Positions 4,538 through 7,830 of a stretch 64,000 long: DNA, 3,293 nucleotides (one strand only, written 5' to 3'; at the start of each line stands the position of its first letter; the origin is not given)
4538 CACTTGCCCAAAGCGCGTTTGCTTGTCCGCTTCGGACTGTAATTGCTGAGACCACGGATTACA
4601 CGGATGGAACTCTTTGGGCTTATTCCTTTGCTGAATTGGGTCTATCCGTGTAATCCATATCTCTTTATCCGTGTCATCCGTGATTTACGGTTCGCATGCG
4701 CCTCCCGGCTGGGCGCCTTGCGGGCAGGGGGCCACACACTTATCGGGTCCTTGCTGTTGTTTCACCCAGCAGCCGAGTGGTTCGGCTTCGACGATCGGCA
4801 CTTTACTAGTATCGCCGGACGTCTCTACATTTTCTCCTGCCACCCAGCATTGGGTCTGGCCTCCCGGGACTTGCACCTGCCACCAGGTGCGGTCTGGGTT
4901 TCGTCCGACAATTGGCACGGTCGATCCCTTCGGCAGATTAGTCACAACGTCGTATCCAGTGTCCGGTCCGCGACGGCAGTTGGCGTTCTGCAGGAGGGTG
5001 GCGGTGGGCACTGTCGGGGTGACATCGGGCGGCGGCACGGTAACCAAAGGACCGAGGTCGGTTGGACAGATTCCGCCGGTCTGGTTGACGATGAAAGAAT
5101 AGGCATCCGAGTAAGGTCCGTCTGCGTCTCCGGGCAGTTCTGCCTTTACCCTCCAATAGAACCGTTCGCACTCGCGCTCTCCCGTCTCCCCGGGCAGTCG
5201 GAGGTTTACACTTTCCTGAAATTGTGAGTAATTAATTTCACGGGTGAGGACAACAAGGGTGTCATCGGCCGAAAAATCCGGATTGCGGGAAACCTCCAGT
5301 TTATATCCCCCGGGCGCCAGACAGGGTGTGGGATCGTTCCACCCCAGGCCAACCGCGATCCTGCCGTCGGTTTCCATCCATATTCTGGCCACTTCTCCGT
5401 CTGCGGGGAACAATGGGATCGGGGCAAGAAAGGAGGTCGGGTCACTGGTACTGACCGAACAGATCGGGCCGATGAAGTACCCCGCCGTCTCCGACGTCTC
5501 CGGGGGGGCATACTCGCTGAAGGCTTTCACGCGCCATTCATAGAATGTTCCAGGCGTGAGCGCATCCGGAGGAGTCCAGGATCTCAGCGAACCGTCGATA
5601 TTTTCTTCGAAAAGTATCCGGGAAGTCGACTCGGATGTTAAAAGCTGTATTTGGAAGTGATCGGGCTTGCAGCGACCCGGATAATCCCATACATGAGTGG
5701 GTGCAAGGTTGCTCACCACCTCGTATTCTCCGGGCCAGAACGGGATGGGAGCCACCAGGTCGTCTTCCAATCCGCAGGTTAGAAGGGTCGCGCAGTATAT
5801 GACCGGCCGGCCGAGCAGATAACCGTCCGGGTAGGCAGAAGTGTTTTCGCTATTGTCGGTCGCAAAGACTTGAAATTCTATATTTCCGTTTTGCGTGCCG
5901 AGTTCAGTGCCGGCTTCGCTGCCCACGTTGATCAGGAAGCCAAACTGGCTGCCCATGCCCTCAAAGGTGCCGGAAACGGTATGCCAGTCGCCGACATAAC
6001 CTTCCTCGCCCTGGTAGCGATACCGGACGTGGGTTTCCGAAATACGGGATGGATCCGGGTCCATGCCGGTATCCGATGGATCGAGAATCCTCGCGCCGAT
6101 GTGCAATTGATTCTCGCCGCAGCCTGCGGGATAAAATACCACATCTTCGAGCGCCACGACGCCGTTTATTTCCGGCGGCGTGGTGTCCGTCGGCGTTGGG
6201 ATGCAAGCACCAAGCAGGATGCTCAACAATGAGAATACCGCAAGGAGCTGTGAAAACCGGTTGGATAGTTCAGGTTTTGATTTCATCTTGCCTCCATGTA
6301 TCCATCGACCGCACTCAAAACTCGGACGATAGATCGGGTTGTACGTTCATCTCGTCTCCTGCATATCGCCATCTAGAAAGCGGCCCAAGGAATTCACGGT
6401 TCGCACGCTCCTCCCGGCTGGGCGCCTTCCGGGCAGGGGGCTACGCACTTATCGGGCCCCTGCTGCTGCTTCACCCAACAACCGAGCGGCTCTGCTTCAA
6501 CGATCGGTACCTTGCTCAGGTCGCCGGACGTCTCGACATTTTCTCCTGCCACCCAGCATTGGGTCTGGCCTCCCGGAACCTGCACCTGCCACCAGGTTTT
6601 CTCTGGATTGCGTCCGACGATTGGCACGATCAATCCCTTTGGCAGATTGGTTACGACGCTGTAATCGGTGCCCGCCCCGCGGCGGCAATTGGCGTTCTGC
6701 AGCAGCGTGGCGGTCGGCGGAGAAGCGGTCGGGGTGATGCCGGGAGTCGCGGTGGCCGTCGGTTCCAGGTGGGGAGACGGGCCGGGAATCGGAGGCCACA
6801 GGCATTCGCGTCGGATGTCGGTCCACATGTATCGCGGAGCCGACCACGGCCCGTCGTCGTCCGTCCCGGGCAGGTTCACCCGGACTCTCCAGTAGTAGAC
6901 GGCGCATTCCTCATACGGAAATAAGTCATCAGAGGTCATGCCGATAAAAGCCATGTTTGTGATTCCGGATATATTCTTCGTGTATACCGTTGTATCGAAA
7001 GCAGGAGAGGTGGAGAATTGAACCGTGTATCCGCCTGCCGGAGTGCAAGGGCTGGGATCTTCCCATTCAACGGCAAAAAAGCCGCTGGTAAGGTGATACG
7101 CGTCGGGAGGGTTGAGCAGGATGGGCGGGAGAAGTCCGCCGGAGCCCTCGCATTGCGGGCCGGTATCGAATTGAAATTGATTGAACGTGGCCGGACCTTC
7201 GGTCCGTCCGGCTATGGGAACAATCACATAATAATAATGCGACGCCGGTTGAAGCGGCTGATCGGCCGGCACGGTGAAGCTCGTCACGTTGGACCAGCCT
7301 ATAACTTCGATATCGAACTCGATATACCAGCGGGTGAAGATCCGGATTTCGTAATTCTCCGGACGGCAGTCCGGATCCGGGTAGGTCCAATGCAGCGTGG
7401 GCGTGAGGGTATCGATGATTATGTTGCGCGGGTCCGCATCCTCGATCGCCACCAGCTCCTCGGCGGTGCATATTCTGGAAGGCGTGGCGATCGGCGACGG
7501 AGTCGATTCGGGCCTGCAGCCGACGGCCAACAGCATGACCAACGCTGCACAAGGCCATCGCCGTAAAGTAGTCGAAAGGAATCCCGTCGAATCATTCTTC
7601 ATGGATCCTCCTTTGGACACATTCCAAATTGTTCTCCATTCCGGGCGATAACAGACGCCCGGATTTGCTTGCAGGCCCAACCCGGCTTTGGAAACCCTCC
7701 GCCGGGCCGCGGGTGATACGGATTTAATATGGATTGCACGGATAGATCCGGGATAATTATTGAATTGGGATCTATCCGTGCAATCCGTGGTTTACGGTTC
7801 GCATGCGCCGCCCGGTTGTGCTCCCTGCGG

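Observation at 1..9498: Tandem array of five surface proteins; the four complete genes share one ~105-aa C-terminal SH3b-like plus six-cysteine module on different ectodomains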

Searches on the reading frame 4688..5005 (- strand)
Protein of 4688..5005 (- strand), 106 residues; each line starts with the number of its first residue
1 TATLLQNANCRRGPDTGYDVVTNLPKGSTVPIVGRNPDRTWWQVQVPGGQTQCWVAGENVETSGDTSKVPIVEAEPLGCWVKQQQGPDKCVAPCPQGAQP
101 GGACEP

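Call 11: find_homologous_proteins(query=window:4688-5005:-, max_evalue=0.001)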
Query seq(106 aa) (106 aa): 7 proteins with E <= 0.001 among 8 candidates.
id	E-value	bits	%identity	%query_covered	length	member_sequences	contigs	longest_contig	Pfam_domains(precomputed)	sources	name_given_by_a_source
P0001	8.8e-51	189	80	99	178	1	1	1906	PF08239.18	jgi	jgi:hypothetical protein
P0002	7.1e-47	176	72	100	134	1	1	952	PF08239.18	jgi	jgi:uncharacterized protein YgiM (DUF1202 family)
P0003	7.3e-44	166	71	100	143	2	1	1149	PF08239.18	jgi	jgi:uncharacterized protein YraI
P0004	1.6e-33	133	75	73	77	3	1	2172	-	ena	-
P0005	3.5e-32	129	74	73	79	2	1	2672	-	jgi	jgi:hypothetical protein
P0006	4.1e-23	99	61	71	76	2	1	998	-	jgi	jgi:hypothetical protein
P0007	1.3e-7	49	47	36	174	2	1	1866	PF06347.20,PF18348.8,PF08239.18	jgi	jgi:uncharacterized protein YgiM (DUF1202 family)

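Call 15: find_related_loci(query=A1, collection=genome_contigs, flank=10000)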
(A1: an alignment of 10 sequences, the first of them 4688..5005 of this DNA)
Query A1 (106 aa) in genome_contigs; peptide patterns used: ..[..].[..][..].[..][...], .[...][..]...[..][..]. (x = any residue, [..] = any of these).
54 stretches matched a pattern; 6 encode a relative of the query (tblastn E <= 1e-3); 6 distinct loci.
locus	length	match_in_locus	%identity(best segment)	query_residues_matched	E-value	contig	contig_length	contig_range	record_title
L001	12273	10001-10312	69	2-106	9e-46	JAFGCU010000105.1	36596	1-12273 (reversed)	MAG: Anaerolineales bacterium isolate Zod_Metabat.1134 k87_10299494, whole genome shotgun sequence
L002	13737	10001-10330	50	1-106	1e-32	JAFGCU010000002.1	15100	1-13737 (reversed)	MAG: Anaerolineales bacterium isolate Zod_Metabat.1134 k87_190347, whole genome shotgun sequence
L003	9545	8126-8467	44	2-106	5e-25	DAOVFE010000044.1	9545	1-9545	MAG TPA_asm: Anaerolineales bacterium isolate CSMAG_1101 CSMAG_1101_k141_6736596_length_9545_cov_6.9103, whole genome sh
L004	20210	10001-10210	44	3-71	1e-13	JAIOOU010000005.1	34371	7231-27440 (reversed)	MAG: Chloroflexota bacterium isolate LakeFargette_0920_ALND_MAG_53_29 LacPavin_0920_ALND_scaffold_198379, whole genome s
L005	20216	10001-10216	43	1-71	2e-12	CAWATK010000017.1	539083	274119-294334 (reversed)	MAG: uncultured Chloroflexia bacterium isolate MFD02809.bin.2.224 genome assembly, contig: contig_79068, whole genome sh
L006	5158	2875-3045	40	1-56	2e-10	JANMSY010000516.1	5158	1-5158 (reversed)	MAG: Anaerolineales bacterium isolate SOY_29_metabat_307 SOY_29_k141_587880, whole genome shotgun sequence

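Call 26: search_solved_structures(query=A1, max_evalue=10, show_alignments=2)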
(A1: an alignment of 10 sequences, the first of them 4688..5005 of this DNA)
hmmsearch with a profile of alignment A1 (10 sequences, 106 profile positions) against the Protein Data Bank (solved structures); distinct sequences matched with E-value up to 10: 7.
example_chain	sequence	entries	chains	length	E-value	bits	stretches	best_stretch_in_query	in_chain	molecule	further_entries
8b2g_A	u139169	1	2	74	0.0079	19.3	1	8-64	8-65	SH3b domain-containing protein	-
8b2f_A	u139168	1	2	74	0.029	17.5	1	7-63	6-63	SH3-like cell wall binding domain-containing protein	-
8b2h_A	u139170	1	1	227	0.072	16.2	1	8-63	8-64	SH3b domain-containing protein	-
2kq8_A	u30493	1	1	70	0.12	15.5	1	9-42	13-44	Cell wall hydrolase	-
8b2s_A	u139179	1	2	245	0.28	14.3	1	7-63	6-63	GH24 family muramidase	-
3tcv_A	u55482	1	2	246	0.67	13.1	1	29-68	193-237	GCN5-related N-acetyltransferase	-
6a97_A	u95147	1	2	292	1.6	11.8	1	73-91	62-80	MHC I-like leukocyte 2 long form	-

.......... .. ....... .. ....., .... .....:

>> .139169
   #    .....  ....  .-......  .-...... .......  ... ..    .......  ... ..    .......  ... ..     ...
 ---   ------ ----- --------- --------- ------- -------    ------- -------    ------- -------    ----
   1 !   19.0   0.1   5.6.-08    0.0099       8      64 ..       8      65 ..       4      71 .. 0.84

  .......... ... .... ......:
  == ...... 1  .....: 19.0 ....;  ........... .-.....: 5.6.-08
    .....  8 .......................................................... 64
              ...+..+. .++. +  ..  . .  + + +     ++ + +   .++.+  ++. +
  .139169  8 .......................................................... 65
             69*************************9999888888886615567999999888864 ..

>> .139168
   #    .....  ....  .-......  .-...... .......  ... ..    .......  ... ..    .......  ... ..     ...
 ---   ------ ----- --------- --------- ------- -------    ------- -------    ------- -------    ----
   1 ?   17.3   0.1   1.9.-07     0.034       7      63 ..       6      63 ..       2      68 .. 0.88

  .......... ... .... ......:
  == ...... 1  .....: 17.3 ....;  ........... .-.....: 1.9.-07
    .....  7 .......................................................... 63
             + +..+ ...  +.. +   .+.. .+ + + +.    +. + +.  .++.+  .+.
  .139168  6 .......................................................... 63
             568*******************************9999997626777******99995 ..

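Call 30: predict_structure(alignment_id=A1)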
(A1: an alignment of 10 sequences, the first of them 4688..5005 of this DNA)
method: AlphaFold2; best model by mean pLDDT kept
length: 106 residues; sequences in the alignment: 10
mean_pLDDT: 88.8   pTM: 0.76
mean pLDDT of the five models: 88.8, 88.2, 87.7, 85.1, 75.2
residues with pLDDT >= 90: 60; 70-90: 39; 50-70: 7; < 50: 0
segments of 3 or more residues with pLDDT < 50: none
pLDDT, mean of each block of 10 residues (from residue 1): 95 91 95 95 92 95 92 87 83 74 68
secondary structure, 60 per line:
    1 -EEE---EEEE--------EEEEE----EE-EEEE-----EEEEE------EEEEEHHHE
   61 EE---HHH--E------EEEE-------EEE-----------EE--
elements in order: E2-4 E8-11 E20-24 E32-35 E41-45 E52-56 E60-62 E78-81 E89-91

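Call 35: fold_search(model_id=the predicted structure, library=pdb)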
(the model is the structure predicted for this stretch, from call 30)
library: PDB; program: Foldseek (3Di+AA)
matches with E <= 10: 874; with E <= 0.001: 0
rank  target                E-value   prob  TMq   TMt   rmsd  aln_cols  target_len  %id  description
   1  9a7d_A                2.4e-03  1.00  0.52  0.11  14.8       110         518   20  Integrative model of YRVJ-YACD by crosslinking MS and deep learning (released 2024-09-18)
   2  2krs_MODEL_1_A        7.3e-03  1.00  0.52  0.73   1.6        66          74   17  Solution NMR structure of SH3 domain from CPF_0587 (fragment 415-479) from Clostridium perfringens. Northeast  (released 2010-01-26)
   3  4krt_B                7.3e-03  1.00  0.50  0.16  17.0        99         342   19  X-ray structure of endolysin from clostridium perfringens phage phiSM101 (released 2014-04-02)
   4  4j9d_A                1.1e-02  1.00  0.42  0.72   3.9        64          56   19  Crystal structure of the N114A mutant of the Abl-SH3 domain complexed with the high affinity peptide P0 (released 2014-01-29)
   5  5np3_A                1.3e-02  1.00  0.41  0.71   3.9        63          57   21  Abl2 SH3 (released 2018-05-16)
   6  6biq_A                1.4e-02  1.00  0.52  0.22  13.7        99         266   18  Structure of NlpC2 from Trichomonas vaginalis (released 2018-11-07)
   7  4j9f_C                1.7e-02  1.00  0.41  0.70   3.9        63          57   21  Crystal structure of the Abl-SH3 domain complexed with the high affinity peptide P0 (released 2014-01-29)
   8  5np3_B                1.8e-02  1.00  0.41  0.70   3.8        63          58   21  Abl2 SH3 (released 2018-05-16)
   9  2kt8_MODEL_1_A        2.5e-02  1.00  0.47  0.63   2.1        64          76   22  Solution NMR structure of the CPE1231(468-535) protein from Clostridium perfringens, Northeast Structural Geno (released 2010-02-02)
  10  1gcp_A                2.8e-02  1.00  0.45  0.68   4.1        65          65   14  CRYSTAL STRUCTURE OF VAV SH3 DOMAIN (released 2001-08-08)
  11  4krt_A                2.8e-02  1.00  0.49  0.16  16.9        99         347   19  X-ray structure of endolysin from clostridium perfringens phage phiSM101 (released 2014-04-02)
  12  7pvq_A                2.9e-02  1.00  0.43  0.73   3.6        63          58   14  Crystal structure of the Abl SH3 domain V73E-A74S-S75R-G76T-D77E-G92N-Y93N-N94T-H95E mutant in the space group P21221 (released 2022-09-14)
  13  3eg1_B                2.9e-02  1.00  0.40  0.71   3.8        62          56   21  Crystal structure of the N114Q mutant of ABL-SH3 domain complexed with a designed high-affinity peptide ligand: implic (released 2009-09-15)
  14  4j9h_B                3.1e-02  1.00  0.41  0.71   3.8        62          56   21  Crystal structure of the ABL-SH3 domain complexed with the designed high-affinity peptide ligand P7 at pH 8 (released 2014-01-29)
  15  5np3_D                3.3e-02  1.00  0.41  0.68   3.8        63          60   21  Abl2 SH3 (released 2018-05-16)
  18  8b2g_A                3.6e-02  1.00  0.44  0.62   2.6        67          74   30  SH3-like domain from Penicillium virgatum muramidase (released 2023-07-19)
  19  6biq_B                3.6e-02  1.00  0.52  0.22  13.7        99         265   18  Structure of NlpC2 from Trichomonas vaginalis (released 2018-11-07)
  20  9ovi_A                4.1e-02  1.00  0.48  0.73   2.1        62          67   16  Crystal Structure of SH3-like_bac-type domain (79-145) of Conserved domain protein GBAA_2967 from Bacillus anthracis A (released 2025-06-11)
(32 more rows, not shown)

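Call 70: predict_structure(alignment_id=A6)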
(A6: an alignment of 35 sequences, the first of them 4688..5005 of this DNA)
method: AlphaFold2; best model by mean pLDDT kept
length: 106 residues; sequences in the alignment: 35
mean_pLDDT: 91.9   pTM: 0.78
mean pLDDT of the five models: 91.9, 90.1, 89.8, 87.3, 87.3
residues with pLDDT >= 90: 69; 70-90: 35; 50-70: 2; < 50: 0
segments of 3 or more residues with pLDDT < 50: none
pLDDT, mean of each block of 10 residues (from residue 1): 97 93 97 97 93 97 95 90 87 82 74
secondary structure, 60 per line:
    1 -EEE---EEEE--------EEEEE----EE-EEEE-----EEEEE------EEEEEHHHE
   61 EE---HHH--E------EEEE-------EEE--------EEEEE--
elements in order: E2-4 E8-11 E20-24 E32-35 E41-45 E52-56 E60-62 E78-81 E89-91 E100-104
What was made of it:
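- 4688..5005 (-): g3 copy of the module. The Cys4 tail with its linker is 4688-4834. This is the copy that was modelled. AF2 mean pLDDT is 88.8 and 91.9 in the two runs (calls 30, 70).
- AF2 pLDDT is 82-90 over most of the tail and 74 over the last six residues, with three strands (call 70). AF2 predicts a compact three-strand mini-domain for a single chain (call 70).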

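Call 75: fold_search(model_id=the predicted structure, library=pdb)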
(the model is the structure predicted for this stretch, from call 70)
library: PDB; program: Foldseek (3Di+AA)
matches with E <= 10: 902; with E <= 0.001: 0
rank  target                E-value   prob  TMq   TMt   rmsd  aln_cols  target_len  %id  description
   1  9a7d_A                3.2e-03  1.00  0.53  0.11   4.9        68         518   22  Integrative model of YRVJ-YACD by crosslinking MS and deep learning (released 2024-09-18)
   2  2krs_MODEL_1_A        3.8e-03  1.00  0.52  0.73   1.6        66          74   17  Solution NMR structure of SH3 domain from CPF_0587 (fragment 415-479) from Clostridium perfringens. Northeast  (released 2010-01-26)
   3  4krt_B                6.6e-03  1.00  0.50  0.16  17.6        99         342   19  X-ray structure of endolysin from clostridium perfringens phage phiSM101 (released 2014-04-02)
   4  4j9d_A                1.8e-02  1.00  0.42  0.74   3.8        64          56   19  Crystal structure of the N114A mutant of the Abl-SH3 domain complexed with the high affinity peptide P0 (released 2014-01-29)
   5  8b2g_A                1.9e-02  1.00  0.47  0.66   2.3        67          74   31  SH3-like domain from Penicillium virgatum muramidase (released 2023-07-19)
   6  6biq_A                2.1e-02  1.00  0.51  0.21  14.8       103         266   17  Structure of NlpC2 from Trichomonas vaginalis (released 2018-11-07)
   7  4j9f_C                2.3e-02  1.00  0.41  0.70   4.2        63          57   19  Crystal structure of the Abl-SH3 domain complexed with the high affinity peptide P0 (released 2014-01-29)
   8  4krt_A                2.5e-02  1.00  0.50  0.16  17.5        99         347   19  X-ray structure of endolysin from clostridium perfringens phage phiSM101 (released 2014-04-02)
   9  3egu                  2.7e-02  1.00  0.41  0.72   3.4        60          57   20  Crystal structure of the N114A mutant of ABL-SH3 domain (released 2009-09-15)
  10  3eg1_B                3.1e-02  1.00  0.41  0.72   3.7        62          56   21  Crystal structure of the N114Q mutant of ABL-SH3 domain complexed with a designed high-affinity peptide ligand: implic (released 2009-09-15)
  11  5np3_A                3.1e-02  1.00  0.41  0.71   4.2        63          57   19  Abl2 SH3 (released 2018-05-16)
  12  8ssn_B                3.1e-02  1.00  0.42  0.13   5.0        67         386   21  Abl kinase in complex with SKI and asciminib (released 2023-09-06)
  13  4j9e_E                3.4e-02  1.00  0.42  0.74   3.6        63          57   21  Crystal structure of the N114A mutant of the Abl-SH3 domain complexed with the high affinity peptide P17 (released 2014-01-29)
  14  5mo4                  3.4e-02  1.00  0.41  0.11   5.3        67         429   19  ABL1 kinase (T334I_D382N) in complex with asciminib and nilotinib (released 2017-04-05)
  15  4j9h_A                3.4e-02  1.00  0.37  0.61   6.7        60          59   18  Crystal structure of the ABL-SH3 domain complexed with the designed high-affinity peptide ligand P7 at pH 8 (released 2014-01-29)
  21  6biq_B                4.2e-02  1.00  0.51  0.21  14.8       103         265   17  Structure of NlpC2 from Trichomonas vaginalis (released 2018-11-07)
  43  9ovi_A                6.6e-02  1.00  0.48  0.73   2.1        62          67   16  Crystal Structure of SH3-like_bac-type domain (79-145) of Conserved domain protein GBAA_2967 from Bacillus anthracis A (released 2025-06-11)
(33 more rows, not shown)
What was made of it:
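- On Pfam SH3_3 (PF08239) / SH3b: The top Foldseek hits are SH3b domains: 2krs (rmsd 1.6 A), 8b2g (2.3 A) and 9ovi (2.1 A) (calls 35, 70, 75).
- Closest known: Bacterial SH3b cell-wall-targeting domains. Same: The fold is the same (Foldseek rmsd 1.6 A over 66 residues to 2krs; calls 35, 75).
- Foldseek hits are SH3b domains of wall hydrolases: 2krs, 4krt, 6biq, 9a7d and 8b2g (calls 35, 75).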

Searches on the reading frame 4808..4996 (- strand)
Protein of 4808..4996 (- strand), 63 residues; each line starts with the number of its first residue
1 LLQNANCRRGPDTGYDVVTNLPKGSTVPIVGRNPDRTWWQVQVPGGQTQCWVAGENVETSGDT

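Call 82: find_homologous_proteins(query=A7, max_evalue=0.000001)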
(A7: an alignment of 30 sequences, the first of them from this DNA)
Query A7 (30 sequences): 32 candidates shared short words with the query, none scored E <= 0.000001.
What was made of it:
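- Tried and rejected: With an SH3-only alignment it found nothing (call 82).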

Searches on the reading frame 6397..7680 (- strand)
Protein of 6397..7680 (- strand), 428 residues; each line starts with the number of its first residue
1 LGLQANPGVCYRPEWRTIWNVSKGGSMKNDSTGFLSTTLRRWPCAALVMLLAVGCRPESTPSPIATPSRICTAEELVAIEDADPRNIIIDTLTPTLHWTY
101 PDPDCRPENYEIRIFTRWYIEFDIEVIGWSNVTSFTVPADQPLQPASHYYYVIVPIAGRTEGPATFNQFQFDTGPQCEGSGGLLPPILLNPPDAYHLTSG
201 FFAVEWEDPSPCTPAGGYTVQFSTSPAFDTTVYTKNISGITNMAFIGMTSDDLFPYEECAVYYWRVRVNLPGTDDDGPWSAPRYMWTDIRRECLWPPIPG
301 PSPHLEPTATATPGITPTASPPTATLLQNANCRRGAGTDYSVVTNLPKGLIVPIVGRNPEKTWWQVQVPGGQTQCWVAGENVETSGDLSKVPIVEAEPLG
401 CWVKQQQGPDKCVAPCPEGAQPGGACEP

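Call 7: search_protein_families(library=pfam, proteins=[window:6397-7680:-], max_evalue=1)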
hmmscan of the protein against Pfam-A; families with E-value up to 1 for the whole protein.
window:6397-7680:- (428 aa): 4 families
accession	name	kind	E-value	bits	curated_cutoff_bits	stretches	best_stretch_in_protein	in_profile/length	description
PF08239.17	SH3_3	-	1.5e-07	31.9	27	1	329-382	2-53/54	Bacterial SH3 domain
PF25788.1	Ig_Rha78A_N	-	0.00029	21.5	27.4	1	85-152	11-80/105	Rha78A-like, N-terminal immunoglobulin domain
PF00041.27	fn3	-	0.025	15.2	25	0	95-163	17-76/84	Fibronectin type III domain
PF06347.19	SH3_4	-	0.045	14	24.1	1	329-381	4-53/56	Bacterial SH3 domain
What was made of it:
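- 6397..6714 (-): g4 copy of the module (tail 6397-6543). SH3_3 scores 31.9 bits (call 7).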

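Call 8: search_protein_families(library=ncbifam, proteins=[window:6397-7680:-], max_evalue=1)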
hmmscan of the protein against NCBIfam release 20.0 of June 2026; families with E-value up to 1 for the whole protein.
window:6397-7680:- (428 aa): 1 family
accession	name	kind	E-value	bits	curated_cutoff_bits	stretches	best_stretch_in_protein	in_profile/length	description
NF040678.1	EntFM_CwpFM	equivalog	0.0045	16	720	1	330-387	69-122/430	enterotoxin EntFM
